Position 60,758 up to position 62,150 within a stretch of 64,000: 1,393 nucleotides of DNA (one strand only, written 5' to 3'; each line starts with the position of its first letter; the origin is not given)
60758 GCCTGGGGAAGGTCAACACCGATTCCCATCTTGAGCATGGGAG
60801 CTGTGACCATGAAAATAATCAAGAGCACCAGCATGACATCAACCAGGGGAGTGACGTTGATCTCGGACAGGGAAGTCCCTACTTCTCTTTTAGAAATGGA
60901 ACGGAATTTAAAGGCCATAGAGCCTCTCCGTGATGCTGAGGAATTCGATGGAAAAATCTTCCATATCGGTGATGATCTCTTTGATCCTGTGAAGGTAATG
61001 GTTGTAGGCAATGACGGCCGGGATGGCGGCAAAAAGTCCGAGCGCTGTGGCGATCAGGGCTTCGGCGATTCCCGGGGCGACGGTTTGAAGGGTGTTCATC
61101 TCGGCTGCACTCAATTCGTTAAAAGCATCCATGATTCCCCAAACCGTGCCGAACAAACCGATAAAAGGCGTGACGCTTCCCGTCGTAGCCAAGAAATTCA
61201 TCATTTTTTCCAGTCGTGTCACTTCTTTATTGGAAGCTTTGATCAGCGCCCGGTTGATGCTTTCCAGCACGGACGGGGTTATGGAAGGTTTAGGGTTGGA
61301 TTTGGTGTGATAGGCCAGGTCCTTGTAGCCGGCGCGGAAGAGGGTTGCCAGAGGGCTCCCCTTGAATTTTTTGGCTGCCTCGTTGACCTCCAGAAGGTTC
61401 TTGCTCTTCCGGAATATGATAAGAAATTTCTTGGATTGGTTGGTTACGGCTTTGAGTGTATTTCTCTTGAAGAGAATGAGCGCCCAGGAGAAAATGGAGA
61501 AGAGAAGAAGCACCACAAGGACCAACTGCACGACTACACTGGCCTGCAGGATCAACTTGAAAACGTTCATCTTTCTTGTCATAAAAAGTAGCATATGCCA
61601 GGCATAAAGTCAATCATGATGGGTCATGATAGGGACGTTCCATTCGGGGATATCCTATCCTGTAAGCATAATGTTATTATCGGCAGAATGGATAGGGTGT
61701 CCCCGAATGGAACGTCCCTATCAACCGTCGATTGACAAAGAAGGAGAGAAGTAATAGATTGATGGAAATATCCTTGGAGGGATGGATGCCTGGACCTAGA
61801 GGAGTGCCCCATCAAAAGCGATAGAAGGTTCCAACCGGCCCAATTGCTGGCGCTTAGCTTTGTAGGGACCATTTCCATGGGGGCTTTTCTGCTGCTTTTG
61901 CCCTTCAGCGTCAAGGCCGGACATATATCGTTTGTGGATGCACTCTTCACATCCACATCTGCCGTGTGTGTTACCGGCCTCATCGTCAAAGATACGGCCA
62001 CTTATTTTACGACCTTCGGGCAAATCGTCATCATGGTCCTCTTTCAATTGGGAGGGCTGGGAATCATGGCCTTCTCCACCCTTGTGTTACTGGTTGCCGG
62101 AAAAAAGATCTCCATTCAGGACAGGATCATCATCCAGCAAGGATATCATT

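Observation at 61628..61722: About 95-nt near-perfect hairpin in the tolQ / trkH divergent promoter region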

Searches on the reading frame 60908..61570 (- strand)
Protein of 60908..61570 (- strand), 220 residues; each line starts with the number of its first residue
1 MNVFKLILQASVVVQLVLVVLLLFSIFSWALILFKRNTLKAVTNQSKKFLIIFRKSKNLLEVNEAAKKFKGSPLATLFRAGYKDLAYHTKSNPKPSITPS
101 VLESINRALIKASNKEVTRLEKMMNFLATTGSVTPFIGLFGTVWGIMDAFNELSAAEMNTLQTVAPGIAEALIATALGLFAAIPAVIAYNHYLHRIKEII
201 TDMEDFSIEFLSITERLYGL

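Call 22: find_homologous_proteins(query=window:60908-61570:-, max_evalue=1e-20)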
Query window:60908-61570:- (220 aa): 7991 proteins with E <= 1e-20 among 8000 candidates; the best 120 are listed.
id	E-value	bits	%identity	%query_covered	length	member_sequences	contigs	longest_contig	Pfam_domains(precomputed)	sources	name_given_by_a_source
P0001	1.4e-133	460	100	100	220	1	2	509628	PF01618.22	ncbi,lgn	-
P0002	4.9e-127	439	94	100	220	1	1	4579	PF01618.22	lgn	-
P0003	8.5e-125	432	93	100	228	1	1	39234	PF01618.22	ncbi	-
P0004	2.5e-124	430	93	100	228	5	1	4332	PF01618.22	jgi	jgi:biopolymer transport protein TolQ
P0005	1.9e-122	424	90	100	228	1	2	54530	PF01618.22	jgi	jgi:biopolymer transport protein TolQ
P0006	1.0e-119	415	88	100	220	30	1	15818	PF01618.22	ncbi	-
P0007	1.7e-119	415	87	100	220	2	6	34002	PF01618.22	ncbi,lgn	-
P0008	5.0e-119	413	86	100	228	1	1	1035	PF01618.22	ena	-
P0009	1.2e-117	408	85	100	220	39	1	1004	PF01618.22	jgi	jgi:biopolymer transport protein TolQ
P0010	1.5e-117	408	86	100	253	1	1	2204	PF01618.22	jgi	jgi:biopolymer transport protein TolQ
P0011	1.9e-117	408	86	100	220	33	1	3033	PF01618.22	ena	-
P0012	2.9e-117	407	87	100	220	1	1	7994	PF01618.22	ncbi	-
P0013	3.4e-117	407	87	100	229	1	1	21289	PF01618.22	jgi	-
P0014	6.8e-117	406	86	100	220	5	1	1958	PF01618.22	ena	-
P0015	1.2e-116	405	86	100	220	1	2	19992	PF01618.22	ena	-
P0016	1.7e-116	405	86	100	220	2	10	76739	PF01618.22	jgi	jgi:biopolymer transport protein TolQ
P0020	3.3e-115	400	83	100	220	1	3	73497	PF01618.22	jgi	jgi:biopolymer transport protein TolQ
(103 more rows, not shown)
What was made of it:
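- Checked: The tolQ start is most likely ATG 61570, the 220-aa form that most gene callers use (call 22).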

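Call 23: find_encoding_contigs(protein=P0003, flank=4000, max_places=3)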
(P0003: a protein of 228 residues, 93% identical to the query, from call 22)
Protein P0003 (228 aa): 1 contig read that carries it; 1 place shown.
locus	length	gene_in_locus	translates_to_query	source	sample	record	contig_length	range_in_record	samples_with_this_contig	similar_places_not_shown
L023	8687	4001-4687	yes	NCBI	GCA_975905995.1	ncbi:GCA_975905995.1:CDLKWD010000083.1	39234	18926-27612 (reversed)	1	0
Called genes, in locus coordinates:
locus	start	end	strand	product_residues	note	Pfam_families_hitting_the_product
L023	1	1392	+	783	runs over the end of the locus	PF04851:ResIII (weak), PF00270:DEAD, PF00271:Helicase_C, PF22982:WHD_HRQ1, PF09369:MZB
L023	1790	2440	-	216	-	PF00107:ADH_zinc_N (faint), PF02254:TrkA_N, PF02558:ApbA (faint), PF03446:NAD_binding_2 (weak), PF03807:F420_oxidored, PF02080:TrkA_C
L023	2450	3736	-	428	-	PF02386:TrkH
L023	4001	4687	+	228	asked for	PF01618:MotA_ExbB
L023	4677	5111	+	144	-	PF02472:ExbD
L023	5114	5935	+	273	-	PF13103:TonB_2, PF03544:TonB_C (weak)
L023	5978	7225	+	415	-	PF04052:TolB_N, PF26549:Tricorn_N, PF26550:Tricorn_2nd, PF26549:Tricorn_N, PF07676:PD40, PF26549:Tricorn_N, PF07676:PD40, PF26550:Tricorn_2nd, +9 more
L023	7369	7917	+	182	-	PF00691:OmpA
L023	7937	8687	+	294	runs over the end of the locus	PF00515:TPR_1 (faint), PF07719:TPR_2 (faint), PF13181:TPR_8 (faint), PF13424:TPR_12 (faint), PF13525:YfiO, PF13432:TPR_16 (weak), PF12895:ANAPC3 (weak), PF13174:TPR_6, +1 more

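Call 24: find_encoding_contigs(protein=P0005, flank=4000, max_places=3)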
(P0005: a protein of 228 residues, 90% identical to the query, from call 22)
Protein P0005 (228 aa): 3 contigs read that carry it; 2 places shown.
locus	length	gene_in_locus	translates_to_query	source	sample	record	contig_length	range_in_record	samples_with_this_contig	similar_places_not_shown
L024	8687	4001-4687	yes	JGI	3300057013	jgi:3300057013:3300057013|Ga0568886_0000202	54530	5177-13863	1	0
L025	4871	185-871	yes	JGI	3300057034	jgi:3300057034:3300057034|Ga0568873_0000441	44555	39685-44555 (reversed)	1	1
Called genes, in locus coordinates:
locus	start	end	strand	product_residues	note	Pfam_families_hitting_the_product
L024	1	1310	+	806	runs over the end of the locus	PF04851:ResIII (weak), PF00270:DEAD, PF00271:Helicase_C, PF22982:WHD_HRQ1, PF09369:MZB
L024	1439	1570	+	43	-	-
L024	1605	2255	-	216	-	PF00107:ADH_zinc_N (faint), PF02254:TrkA_N, PF03446:NAD_binding_2 (weak), PF03807:F420_oxidored (weak), PF02080:TrkA_C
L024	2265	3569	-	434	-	PF02386:TrkH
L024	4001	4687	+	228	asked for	PF01618:MotA_ExbB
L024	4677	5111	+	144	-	PF02472:ExbD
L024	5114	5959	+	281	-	PF13103:TonB_2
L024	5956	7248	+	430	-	PF04052:TolB_N, PF26549:Tricorn_N, PF26550:Tricorn_2nd, PF26549:Tricorn_N, PF07676:PD40, PF25174:Beta-prop_THOC3, PF07676:PD40, PF26549:Tricorn_N, +8 more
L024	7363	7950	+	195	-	PF00691:OmpA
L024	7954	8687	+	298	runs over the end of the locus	PF13174:TPR_6 (faint), PF00515:TPR_1 (faint), PF07719:TPR_2 (faint), PF13181:TPR_8 (faint), PF13428:TPR_14 (faint), PF13525:YfiO, PF13432:TPR_16 (weak), PF12895:ANAPC3 (weak)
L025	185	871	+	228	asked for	PF01618:MotA_ExbB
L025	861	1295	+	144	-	PF02472:ExbD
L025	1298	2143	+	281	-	PF13103:TonB_2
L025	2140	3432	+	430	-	PF04052:TolB_N, PF26549:Tricorn_N, PF26550:Tricorn_2nd, PF26549:Tricorn_N, PF07676:PD40, PF25174:Beta-prop_THOC3, PF07676:PD40, PF26549:Tricorn_N, +8 more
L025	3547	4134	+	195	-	PF00691:OmpA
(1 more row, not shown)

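Call 25: find_encoding_contigs(protein=P0007, flank=4000, max_places=3)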
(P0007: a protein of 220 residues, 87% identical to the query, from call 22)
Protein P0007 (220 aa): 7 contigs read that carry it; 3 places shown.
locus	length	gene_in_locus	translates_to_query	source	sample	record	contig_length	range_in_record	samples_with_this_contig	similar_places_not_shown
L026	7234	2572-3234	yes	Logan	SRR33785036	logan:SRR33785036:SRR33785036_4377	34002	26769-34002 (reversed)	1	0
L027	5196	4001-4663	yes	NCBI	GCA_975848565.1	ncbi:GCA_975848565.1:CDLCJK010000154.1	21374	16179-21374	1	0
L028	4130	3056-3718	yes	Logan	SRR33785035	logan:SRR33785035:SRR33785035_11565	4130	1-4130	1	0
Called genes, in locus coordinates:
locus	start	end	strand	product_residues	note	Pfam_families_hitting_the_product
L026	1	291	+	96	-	?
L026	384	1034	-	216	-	PF00107:ADH_zinc_N (faint), PF01210:NAD_Gly3P_dh_N (faint), PF02254:TrkA_N, PF03446:NAD_binding_2, PF03807:F420_oxidored, PF02080:TrkA_C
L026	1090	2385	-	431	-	PF02386:TrkH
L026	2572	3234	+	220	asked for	PF01618:MotA_ExbB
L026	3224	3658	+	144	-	PF02472:ExbD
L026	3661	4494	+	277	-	PF03544:TonB_C (faint), PF13103:TonB_2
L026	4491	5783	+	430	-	PF04052:TolB_N, PF26549:Tricorn_N, PF26550:Tricorn_2nd, PF23381:Beta-prop_IFT122_1st, PF26549:Tricorn_N, PF07676:PD40, PF25174:Beta-prop_THOC3, PF07676:PD40, +10 more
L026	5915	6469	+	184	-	PF00691:OmpA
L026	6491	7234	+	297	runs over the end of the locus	PF00515:TPR_1 (faint), PF07719:TPR_2 (faint), PF13174:TPR_6 (faint), PF13432:TPR_16 (faint), PF12895:ANAPC3 (weak)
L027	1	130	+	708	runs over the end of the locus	PF07715:Plug, PF00593:TonB_dep_Rec_b-barrel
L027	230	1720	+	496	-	PF16286:DUF4932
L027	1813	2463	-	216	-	PF00107:ADH_zinc_N (faint), PF01210:NAD_Gly3P_dh_N (faint), PF02254:TrkA_N, PF03446:NAD_binding_2, PF03807:F420_oxidored, PF02080:TrkA_C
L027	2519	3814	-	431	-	PF02386:TrkH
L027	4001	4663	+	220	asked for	PF01618:MotA_ExbB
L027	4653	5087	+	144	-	PF02472:ExbD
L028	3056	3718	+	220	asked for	PF01618:MotA_ExbB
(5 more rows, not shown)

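Call 26: find_encoding_contigs(protein=P0016, flank=4000, max_places=3)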
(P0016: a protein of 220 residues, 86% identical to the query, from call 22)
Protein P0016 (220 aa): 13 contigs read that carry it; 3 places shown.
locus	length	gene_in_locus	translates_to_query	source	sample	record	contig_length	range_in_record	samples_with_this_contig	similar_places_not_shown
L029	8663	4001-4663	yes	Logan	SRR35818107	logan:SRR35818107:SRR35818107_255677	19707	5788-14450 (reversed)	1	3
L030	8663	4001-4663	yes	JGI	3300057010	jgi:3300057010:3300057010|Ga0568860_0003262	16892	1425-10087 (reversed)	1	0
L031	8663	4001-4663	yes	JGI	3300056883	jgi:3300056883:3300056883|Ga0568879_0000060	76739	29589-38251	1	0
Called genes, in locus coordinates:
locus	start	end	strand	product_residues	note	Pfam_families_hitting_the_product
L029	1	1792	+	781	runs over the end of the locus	PF04851:ResIII (weak), PF00270:DEAD, PF00271:Helicase_C, PF22982:WHD_HRQ1, PF09369:MZB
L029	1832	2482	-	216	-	PF00107:ADH_zinc_N (faint), PF02254:TrkA_N, PF03446:NAD_binding_2 (weak), PF03807:F420_oxidored (weak), PF02080:TrkA_C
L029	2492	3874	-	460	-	PF02386:TrkH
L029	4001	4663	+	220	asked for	PF01618:MotA_ExbB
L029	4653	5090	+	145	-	PF02472:ExbD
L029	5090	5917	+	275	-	PF13103:TonB_2, PF03544:TonB_C (weak)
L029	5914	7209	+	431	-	PF04052:TolB_N, PF26549:Tricorn_N, PF26550:Tricorn_2nd, PF23381:Beta-prop_IFT122_1st, PF26549:Tricorn_N, PF07676:PD40, PF07676:PD40, PF26549:Tricorn_N, +9 more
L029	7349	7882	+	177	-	PF00691:OmpA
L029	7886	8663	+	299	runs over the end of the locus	PF13525:YfiO, PF00515:TPR_1 (faint), PF07719:TPR_2 (faint), PF13428:TPR_14 (faint), PF13432:TPR_16 (weak), PF12895:ANAPC3 (weak), PF13174:TPR_6 (weak)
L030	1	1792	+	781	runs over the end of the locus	PF04851:ResIII (weak), PF00270:DEAD, PF00271:Helicase_C, PF22982:WHD_HRQ1, PF09369:MZB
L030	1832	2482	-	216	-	PF00107:ADH_zinc_N (faint), PF02254:TrkA_N, PF03446:NAD_binding_2 (weak), PF03807:F420_oxidored (weak), PF02080:TrkA_C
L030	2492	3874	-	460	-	PF02386:TrkH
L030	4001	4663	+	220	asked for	PF01618:MotA_ExbB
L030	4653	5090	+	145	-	PF02472:ExbD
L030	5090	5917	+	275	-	PF13103:TonB_2, PF03544:TonB_C (weak)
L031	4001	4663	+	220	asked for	PF01618:MotA_ExbB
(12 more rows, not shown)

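Call 29: find_encoding_contigs(protein=P0002, flank=3000, max_places=2)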
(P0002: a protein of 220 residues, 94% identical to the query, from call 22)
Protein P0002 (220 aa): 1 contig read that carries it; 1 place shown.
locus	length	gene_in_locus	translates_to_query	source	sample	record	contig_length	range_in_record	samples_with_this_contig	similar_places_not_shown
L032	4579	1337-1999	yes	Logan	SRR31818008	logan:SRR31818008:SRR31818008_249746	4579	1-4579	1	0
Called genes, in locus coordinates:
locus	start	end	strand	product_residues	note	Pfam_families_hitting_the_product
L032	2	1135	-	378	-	?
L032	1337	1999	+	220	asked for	PF01618:MotA_ExbB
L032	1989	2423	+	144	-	PF02472:ExbD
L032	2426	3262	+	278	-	PF13103:TonB_2, PF03544:TonB_C (weak)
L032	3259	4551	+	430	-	PF04052:TolB_N, PF26549:Tricorn_N, PF26550:Tricorn_2nd, PF26549:Tricorn_N, PF07676:PD40, PF07676:PD40, PF26549:Tricorn_N, PF26550:Tricorn_2nd, +8 more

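Call 30: find_encoding_contigs(protein=P0004, flank=3000, max_places=2)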
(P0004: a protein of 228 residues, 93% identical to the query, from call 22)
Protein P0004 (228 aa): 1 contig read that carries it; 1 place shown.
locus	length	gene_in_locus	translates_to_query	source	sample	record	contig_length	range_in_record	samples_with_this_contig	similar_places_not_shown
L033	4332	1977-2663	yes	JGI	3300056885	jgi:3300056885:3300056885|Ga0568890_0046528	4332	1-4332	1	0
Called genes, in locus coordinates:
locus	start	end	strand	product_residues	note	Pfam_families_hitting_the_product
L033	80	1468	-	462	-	PF02386:TrkH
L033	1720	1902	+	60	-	-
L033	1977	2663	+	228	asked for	PF01618:MotA_ExbB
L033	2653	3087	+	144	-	PF02472:ExbD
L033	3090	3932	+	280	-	PF13103:TonB_2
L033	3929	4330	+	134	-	?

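Call 31: find_encoding_contigs(protein=P0001, flank=10000, max_places=3)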
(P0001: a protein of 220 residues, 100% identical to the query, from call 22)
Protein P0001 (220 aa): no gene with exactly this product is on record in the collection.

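Call 49: find_encoding_contigs(protein=P0006, flank=1500, max_places=2)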
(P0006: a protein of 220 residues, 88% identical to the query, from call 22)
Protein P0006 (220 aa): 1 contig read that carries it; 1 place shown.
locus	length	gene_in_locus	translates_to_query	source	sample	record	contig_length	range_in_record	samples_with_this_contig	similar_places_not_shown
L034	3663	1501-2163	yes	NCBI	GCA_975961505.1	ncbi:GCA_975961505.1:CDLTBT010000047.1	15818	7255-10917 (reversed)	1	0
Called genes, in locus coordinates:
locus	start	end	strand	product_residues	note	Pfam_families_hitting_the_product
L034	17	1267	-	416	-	PF02386:TrkH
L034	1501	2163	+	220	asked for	PF01618:MotA_ExbB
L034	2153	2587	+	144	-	PF02472:ExbD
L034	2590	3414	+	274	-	PF13103:TonB_2, PF03544:TonB_C (faint)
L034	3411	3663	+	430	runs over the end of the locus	PF04052:TolB_N, PF26549:Tricorn_N, PF26550:Tricorn_2nd, PF26549:Tricorn_N, PF07676:PD40, PF25174:Beta-prop_THOC3, PF26550:Tricorn_2nd, PF07676:PD40, +11 more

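Call 50: find_encoding_contigs(protein=P0013, flank=1500, max_places=2)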
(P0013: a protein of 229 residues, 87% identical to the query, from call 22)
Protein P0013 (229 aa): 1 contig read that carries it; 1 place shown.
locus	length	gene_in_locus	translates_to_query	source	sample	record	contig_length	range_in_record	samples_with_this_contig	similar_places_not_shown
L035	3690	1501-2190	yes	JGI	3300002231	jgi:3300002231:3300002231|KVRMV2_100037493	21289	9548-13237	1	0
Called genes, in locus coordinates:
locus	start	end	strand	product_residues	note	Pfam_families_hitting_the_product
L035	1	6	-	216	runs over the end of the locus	PF01210:NAD_Gly3P_dh_N (faint), PF02254:TrkA_N, PF03446:NAD_binding_2 (weak), PF03721:UDPG_MGDP_dh_N (weak), PF03807:F420_oxidored (weak), PF02080:TrkA_C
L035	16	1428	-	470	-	PF02386:TrkH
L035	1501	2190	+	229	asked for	PF01618:MotA_ExbB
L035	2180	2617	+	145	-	PF02472:ExbD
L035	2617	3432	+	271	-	PF13103:TonB_2, PF03544:TonB_C (weak)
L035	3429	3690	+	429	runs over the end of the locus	PF04052:TolB_N, PF26549:Tricorn_N, PF26550:Tricorn_2nd, PF23381:Beta-prop_IFT122_1st, PF26549:Tricorn_N, PF07676:PD40, PF25174:Beta-prop_THOC3, PF07676:PD40, +13 more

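Call 51: find_encoding_contigs(protein=P0020, flank=1500, max_places=2)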
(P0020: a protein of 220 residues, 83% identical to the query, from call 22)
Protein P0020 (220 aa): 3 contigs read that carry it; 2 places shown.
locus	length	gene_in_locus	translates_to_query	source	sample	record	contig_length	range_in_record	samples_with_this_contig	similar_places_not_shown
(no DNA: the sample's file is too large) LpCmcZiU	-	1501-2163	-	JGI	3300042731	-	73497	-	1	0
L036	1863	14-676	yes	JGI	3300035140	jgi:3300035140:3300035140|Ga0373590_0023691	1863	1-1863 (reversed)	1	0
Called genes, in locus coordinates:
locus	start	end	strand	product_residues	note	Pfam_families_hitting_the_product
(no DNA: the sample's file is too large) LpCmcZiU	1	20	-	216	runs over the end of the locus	PF00107:ADH_zinc_N (faint), PF01210:NAD_Gly3P_dh_N (weak), PF02254:TrkA_N, PF03446:NAD_binding_2 (weak), PF03721:UDPG_MGDP_dh_N (weak), PF03807:F420_oxidored (weak), PF02080:TrkA_C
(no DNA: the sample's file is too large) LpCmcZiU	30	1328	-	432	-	PF02386:TrkH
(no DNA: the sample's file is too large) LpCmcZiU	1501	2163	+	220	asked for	PF01618:MotA_ExbB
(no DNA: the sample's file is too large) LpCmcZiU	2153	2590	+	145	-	PF02472:ExbD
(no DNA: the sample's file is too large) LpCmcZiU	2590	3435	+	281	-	PF13103:TonB_2, PF03544:TonB_C (weak)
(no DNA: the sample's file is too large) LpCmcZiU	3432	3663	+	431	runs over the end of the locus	PF04052:TolB_N, PF26549:Tricorn_N, PF26550:Tricorn_2nd, PF26549:Tricorn_N, PF07676:PD40, PF26549:Tricorn_N, PF07676:PD40, PF26550:Tricorn_2nd, +9 more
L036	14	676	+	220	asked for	PF01618:MotA_ExbB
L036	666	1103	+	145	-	PF02472:ExbD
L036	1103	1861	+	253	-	?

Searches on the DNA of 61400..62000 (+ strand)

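Call 5: search_rna_families(source=window, start=61400, end=62000, threshold=evalue, max_evalue=10, show_alignments=3)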
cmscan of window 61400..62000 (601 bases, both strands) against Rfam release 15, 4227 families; matches with E-value up to 10: 4.
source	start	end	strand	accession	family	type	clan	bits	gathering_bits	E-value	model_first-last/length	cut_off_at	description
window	61629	61721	+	RF00886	MIR807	Gene; miRNA;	-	30.8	113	0.00038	1-176/176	no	MIR807 microRNA precursor family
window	61629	61721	-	RF00886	MIR807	Gene; miRNA;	-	27.4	113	0.0025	1-176/176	no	MIR807 microRNA precursor family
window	61638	61714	+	RF00682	mir-144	Gene; miRNA;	-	12.8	60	8.5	1-78/78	no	mir-144 microRNA precursor family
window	61561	61608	+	RF01704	Glutamine-II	Cis-reg; riboswitch;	-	11.5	33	3.7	1-60/60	no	Glutamine-II riboswitch aptamer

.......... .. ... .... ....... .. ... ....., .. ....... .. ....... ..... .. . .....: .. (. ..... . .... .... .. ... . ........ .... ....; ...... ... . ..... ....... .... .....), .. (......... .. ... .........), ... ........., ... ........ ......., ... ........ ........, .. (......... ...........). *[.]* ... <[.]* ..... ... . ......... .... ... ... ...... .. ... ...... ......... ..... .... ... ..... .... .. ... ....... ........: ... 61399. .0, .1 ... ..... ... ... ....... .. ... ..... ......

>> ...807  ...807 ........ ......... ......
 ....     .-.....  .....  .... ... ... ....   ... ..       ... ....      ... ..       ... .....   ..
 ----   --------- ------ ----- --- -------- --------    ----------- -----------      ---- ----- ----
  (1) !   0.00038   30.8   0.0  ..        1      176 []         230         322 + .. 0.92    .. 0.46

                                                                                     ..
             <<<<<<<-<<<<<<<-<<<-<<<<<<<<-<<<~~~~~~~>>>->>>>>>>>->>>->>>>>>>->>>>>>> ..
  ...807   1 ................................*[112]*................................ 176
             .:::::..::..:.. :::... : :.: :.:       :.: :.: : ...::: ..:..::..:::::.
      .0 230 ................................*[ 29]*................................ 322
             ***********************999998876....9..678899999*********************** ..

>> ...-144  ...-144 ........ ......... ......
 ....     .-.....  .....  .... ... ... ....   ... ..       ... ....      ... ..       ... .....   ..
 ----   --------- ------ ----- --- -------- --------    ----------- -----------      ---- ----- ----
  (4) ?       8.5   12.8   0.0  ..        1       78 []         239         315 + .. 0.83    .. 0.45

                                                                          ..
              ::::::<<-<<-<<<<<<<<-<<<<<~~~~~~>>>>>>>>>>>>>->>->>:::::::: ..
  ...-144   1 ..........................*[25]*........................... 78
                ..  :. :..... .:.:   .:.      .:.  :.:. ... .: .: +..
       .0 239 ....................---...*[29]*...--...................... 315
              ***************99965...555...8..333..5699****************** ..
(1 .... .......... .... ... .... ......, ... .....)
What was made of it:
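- On ydaO/yuaA c-di-AMP riboswitch (RF00379): cmscan of 61400-62000 at E<=10 lists only MIR807, mir-144 and a chance Glutamine-II hit (call 5).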

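Call 36: search_dna_similar(query=window:61600-61745:+, collection=plasmids, mode=distant, max_evalue=0.01)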
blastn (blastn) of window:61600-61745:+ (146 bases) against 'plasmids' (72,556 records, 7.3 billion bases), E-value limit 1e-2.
No match.

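Call 37: search_dna_similar(query=window:61600-61745:+, collection=phages, mode=distant, max_evalue=0.01)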
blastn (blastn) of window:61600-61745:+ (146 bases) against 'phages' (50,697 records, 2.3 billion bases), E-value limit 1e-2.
No match.
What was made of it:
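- Tried and rejected: Phage or plasmid origin. blastn of 61600-61745 against the plasmid and phage collections found no match (calls 36, 37).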

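Call 56: build_rna_model(alignment_id=A2, structure=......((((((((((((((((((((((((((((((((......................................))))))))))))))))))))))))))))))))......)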
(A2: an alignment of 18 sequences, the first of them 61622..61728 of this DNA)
Model R1 built from alignment A2 (18 sequences, 114 columns); structure: as given.
model positions 107; base pairs 32; branch points 0; effective number of sequences 1.7; information 0.59 bits per position. Calibrated on 0.2 Mb of random sequence (short: E-values are rough).
structure used (alignment columns):
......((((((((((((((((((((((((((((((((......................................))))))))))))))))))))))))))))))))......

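Call 57: search_with_rna_model(model_id=R1, sources=[window, L023, L024, L026, L029, L032, L033, L034, L035, L003, L010, L014, L022, L013, L009, L021], max_evalue=1)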
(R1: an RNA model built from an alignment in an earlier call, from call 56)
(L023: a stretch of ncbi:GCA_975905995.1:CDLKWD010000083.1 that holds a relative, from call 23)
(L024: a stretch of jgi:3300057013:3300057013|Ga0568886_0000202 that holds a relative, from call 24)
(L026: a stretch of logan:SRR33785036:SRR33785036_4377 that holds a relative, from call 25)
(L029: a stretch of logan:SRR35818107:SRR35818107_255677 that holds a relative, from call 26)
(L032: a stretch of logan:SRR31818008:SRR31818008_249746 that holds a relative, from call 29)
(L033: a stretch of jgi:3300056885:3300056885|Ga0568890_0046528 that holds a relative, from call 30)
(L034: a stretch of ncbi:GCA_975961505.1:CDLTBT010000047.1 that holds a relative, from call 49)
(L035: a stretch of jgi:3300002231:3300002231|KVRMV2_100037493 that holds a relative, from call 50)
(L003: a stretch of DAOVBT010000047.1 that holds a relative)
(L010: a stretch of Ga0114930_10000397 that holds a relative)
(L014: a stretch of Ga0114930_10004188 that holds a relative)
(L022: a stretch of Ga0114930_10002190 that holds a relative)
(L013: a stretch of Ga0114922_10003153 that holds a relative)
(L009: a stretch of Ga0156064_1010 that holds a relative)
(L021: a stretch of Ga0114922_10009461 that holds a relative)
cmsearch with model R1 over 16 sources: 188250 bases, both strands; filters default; matches with E-value up to 1: 24.
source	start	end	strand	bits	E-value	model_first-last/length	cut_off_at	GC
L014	9399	9505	-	116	3.2e-31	1-107/107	no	0.44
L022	3222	3328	+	111.5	7.2e-30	1-107/107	no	0.44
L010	8220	8326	+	108.6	4.9e-29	1-107/107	no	0.46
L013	6408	6515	+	105.8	3.4e-28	1-107/107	no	0.43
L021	6387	6493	+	102.8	2.6e-27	1-107/107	no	0.42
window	61622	61728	+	90.6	9.8e-24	1-107/107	no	0.48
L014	9399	9505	+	87.2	9.9e-23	1-107/107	no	0.44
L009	6022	6114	+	79.6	1.7e-20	1-107/107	no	0.47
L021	6387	6493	-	79.2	2.3e-20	1-107/107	no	0.42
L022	3222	3328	-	78.6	3.4e-20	1-107/107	no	0.44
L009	6022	6114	-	77.2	8.8e-20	1-107/107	no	0.47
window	61622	61728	-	75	4e-19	1-107/107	no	0.48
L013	6408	6514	-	74.7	4.9e-19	1-107/107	no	0.42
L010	8220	8326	-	71.9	3.1e-18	1-107/107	no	0.46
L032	1190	1295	-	38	3.1e-08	1-107/107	no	0.45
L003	1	41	+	31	3.6e-06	67-107/107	5'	0.39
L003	1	41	-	25.6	0.00014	1-41/107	3'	0.39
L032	1190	1295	+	24.6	0.00027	1-107/107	no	0.45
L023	3880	3983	+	23.2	0.00068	1-107/107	no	0.41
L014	5058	5107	-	21.2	0.0026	1-107/107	no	0.46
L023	3880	3983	-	21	0.0031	1-107/107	no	0.41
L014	5056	5109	+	20.9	0.0033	1-107/107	no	0.44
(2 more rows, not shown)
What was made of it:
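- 61627..61660 (.): Left arm of the palindromic element. It contains the family core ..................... Matches covariance model R1 over 61622-61728 at 90.6 bits (call 57).
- On REPIN / REP doublet: One intact copy and one relic in this 64-kb window (call 57).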
